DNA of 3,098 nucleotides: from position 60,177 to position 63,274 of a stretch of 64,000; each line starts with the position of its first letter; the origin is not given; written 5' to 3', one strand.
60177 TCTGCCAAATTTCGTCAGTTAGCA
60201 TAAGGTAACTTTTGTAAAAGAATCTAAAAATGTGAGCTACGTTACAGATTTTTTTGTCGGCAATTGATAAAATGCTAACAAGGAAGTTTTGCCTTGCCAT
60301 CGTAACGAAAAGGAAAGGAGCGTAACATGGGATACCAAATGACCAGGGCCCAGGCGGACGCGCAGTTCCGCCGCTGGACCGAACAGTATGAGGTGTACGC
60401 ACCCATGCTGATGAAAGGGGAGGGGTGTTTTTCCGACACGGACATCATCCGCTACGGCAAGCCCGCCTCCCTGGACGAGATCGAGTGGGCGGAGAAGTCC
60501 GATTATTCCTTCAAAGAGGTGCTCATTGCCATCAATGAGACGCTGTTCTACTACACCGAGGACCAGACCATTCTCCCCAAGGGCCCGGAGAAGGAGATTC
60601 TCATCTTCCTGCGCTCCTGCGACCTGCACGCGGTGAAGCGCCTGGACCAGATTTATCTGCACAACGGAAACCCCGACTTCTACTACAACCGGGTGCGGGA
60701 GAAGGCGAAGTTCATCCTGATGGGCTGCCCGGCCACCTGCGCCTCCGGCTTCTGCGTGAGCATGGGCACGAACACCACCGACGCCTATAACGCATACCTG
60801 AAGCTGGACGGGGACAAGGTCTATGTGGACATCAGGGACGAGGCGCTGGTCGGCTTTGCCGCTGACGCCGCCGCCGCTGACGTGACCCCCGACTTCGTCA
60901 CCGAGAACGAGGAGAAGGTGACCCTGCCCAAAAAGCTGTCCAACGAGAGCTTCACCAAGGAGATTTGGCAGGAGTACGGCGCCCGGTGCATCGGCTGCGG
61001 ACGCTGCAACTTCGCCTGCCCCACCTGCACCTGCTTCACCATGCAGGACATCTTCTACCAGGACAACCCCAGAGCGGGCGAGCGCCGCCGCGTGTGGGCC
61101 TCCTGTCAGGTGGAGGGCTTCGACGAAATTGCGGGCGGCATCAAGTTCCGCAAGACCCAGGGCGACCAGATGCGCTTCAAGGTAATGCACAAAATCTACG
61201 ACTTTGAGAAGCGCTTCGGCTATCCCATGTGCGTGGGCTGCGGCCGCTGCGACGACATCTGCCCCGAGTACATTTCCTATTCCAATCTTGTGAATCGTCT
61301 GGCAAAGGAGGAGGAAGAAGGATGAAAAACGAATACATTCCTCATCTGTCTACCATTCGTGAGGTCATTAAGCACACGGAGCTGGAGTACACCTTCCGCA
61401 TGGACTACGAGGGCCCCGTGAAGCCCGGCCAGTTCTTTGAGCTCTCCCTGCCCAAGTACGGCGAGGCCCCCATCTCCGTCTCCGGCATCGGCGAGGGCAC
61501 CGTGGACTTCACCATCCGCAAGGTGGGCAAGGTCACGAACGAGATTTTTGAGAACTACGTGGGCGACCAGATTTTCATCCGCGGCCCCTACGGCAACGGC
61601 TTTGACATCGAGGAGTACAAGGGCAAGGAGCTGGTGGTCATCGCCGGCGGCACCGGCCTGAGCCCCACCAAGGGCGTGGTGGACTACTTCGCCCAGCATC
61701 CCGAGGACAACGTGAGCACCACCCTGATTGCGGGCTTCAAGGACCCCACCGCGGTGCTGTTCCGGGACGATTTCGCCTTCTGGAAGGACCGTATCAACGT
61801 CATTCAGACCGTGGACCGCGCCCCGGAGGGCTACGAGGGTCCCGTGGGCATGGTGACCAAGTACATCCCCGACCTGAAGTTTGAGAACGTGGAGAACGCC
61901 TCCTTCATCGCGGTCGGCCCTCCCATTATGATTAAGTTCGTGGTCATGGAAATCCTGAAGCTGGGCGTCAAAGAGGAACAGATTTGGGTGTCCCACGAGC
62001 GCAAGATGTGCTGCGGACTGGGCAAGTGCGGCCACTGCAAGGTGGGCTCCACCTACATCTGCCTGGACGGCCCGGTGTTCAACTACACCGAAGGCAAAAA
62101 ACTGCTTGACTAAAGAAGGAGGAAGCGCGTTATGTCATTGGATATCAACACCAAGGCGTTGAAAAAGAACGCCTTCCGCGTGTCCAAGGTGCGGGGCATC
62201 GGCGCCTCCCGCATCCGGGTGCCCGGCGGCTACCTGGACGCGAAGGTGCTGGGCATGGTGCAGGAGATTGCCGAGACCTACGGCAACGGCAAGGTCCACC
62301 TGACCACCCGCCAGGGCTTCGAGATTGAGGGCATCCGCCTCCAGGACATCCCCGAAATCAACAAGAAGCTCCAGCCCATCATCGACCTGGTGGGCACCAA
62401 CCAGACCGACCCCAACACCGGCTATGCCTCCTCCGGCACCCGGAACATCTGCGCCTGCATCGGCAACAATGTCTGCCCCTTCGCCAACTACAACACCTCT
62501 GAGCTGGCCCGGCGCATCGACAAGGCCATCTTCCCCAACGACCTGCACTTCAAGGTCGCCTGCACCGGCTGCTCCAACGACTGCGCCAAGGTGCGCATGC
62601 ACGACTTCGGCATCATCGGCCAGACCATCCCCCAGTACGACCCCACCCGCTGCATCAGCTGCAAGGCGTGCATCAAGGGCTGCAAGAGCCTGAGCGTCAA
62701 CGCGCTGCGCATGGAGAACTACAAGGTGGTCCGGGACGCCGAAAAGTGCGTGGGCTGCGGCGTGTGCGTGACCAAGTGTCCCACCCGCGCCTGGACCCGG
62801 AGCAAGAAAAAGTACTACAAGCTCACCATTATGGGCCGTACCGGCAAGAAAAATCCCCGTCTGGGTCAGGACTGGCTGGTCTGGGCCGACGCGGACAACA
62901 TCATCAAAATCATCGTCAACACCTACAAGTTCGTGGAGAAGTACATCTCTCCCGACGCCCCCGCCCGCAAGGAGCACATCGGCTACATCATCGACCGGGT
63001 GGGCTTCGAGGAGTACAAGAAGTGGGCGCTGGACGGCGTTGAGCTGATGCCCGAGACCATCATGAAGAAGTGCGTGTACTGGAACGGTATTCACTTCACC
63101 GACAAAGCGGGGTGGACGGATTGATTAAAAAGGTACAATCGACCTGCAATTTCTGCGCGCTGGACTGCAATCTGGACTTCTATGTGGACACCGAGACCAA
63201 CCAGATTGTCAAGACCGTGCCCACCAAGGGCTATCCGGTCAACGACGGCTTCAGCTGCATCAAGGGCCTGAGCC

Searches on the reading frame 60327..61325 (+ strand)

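Call 65: search_protein_families(library=pfam, proteins=[window:60327-61325:+], max_evalue=0.0001)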
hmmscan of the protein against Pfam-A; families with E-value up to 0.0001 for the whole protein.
window:60327-61325:+ (332 aa): 8 families
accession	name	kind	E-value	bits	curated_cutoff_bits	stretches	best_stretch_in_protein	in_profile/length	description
PF17179.9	Fer4_22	-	1.4e-32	112.8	27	1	220-316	1-95/95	4Fe-4S dicluster domain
PF13237.11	Fer4_10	-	3e-06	27.5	25.5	0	219-257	7-40/53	4Fe-4S dicluster domain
PF13534.11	Fer4_17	-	4.7e-06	27.5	22.2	0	197-232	22-57/61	4Fe-4S dicluster domain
PF13183.11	Fer4_8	-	6e-06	27.1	27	1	220-314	4-66/68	4Fe-4S dicluster domain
PF12797.12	Fer4_2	-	6.2e-06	26.3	24.5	0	220-233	9-22/22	4Fe-4S binding domain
PF14697.11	Fer4_21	-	1.6e-05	25.3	35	0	214-239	34-59/59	4Fe-4S dicluster domain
PF00037.32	Fer4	-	2e-05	24.7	21.1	0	220-233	7-20/24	4Fe-4S binding domain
PF13484.11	Fer4_16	-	8e-05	23.8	30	0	220-233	1-14/66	4Fe-4S double cluster binding domain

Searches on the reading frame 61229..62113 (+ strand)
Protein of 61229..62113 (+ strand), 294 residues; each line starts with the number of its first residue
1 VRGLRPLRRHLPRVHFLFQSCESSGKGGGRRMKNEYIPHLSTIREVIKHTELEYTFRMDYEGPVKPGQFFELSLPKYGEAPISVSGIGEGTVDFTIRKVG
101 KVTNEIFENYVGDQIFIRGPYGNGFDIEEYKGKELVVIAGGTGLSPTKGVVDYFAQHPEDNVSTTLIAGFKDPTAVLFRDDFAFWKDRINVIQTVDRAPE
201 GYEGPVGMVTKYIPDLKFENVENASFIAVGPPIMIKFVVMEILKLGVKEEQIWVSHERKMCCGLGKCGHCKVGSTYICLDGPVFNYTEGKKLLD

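Call 65: search_protein_families(library=pfam, proteins=[window:61229-62113:+], max_evalue=0.0001)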
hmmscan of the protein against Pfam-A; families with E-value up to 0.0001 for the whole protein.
window:61229-62113:+ (294 aa): 2 families
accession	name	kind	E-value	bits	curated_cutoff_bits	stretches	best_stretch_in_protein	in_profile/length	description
PF00175.26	NAD_binding_1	-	3.3e-11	44.2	22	1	138-238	2-107/109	Oxidoreductase NAD-binding domain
PF10418.14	DHODB_Fe-S_bind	-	1.8e-07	31.2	23.9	1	257-288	1-39/41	Iron-sulfur cluster binding domain of dihydroorotate dehydrogenase B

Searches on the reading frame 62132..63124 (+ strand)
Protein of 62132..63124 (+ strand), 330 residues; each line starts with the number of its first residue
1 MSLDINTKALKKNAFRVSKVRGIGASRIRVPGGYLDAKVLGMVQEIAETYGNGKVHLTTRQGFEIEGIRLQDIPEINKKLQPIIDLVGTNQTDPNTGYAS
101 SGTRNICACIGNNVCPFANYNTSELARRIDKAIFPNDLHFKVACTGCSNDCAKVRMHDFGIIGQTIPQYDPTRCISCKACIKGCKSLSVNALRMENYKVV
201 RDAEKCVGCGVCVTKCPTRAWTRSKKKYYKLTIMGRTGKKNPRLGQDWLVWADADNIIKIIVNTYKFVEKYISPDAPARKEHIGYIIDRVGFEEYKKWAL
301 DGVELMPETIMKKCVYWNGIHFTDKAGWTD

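Call 65: search_protein_families(library=pfam, proteins=[window:62132-63124:+], max_evalue=0.0001)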
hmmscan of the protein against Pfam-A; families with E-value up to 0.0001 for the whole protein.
window:62132-63124:+ (330 aa): 9 families
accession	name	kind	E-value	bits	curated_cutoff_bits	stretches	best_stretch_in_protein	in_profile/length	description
PF01077.27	NIR_SIR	-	9.8e-24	84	27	1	101-299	3-150/158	Nitrite and sulphite reductase 4Fe-4S domain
PF03460.22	NIR_SIR_ferr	-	3.3e-16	59.2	24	1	27-81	13-67/69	Nitrite/Sulfite reductase ferredoxin-like half domain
PF13237.11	Fer4_10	-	4.9e-11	42.8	25.5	2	168-217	3-53/53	4Fe-4S dicluster domain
PF12837.12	Fer4_6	-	3.6e-10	39.7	25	1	198-221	1-24/24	4Fe-4S binding domain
PF14697.11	Fer4_21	-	2e-09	37.9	35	1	170-218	4-53/59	4Fe-4S dicluster domain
PF12838.12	Fer4_7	-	1.9e-08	35.1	27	1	173-220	1-52/52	4Fe-4S dicluster domain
PF00037.32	Fer4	-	2.5e-08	33.8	21.1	1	199-221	1-23/24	4Fe-4S binding domain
PF12797.12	Fer4_2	-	1.2e-06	28.5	24.5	1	198-218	2-22/22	4Fe-4S binding domain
PF13187.11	Fer4_9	-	6.4e-06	26.5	27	1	173-219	1-50/52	4Fe-4S dicluster domain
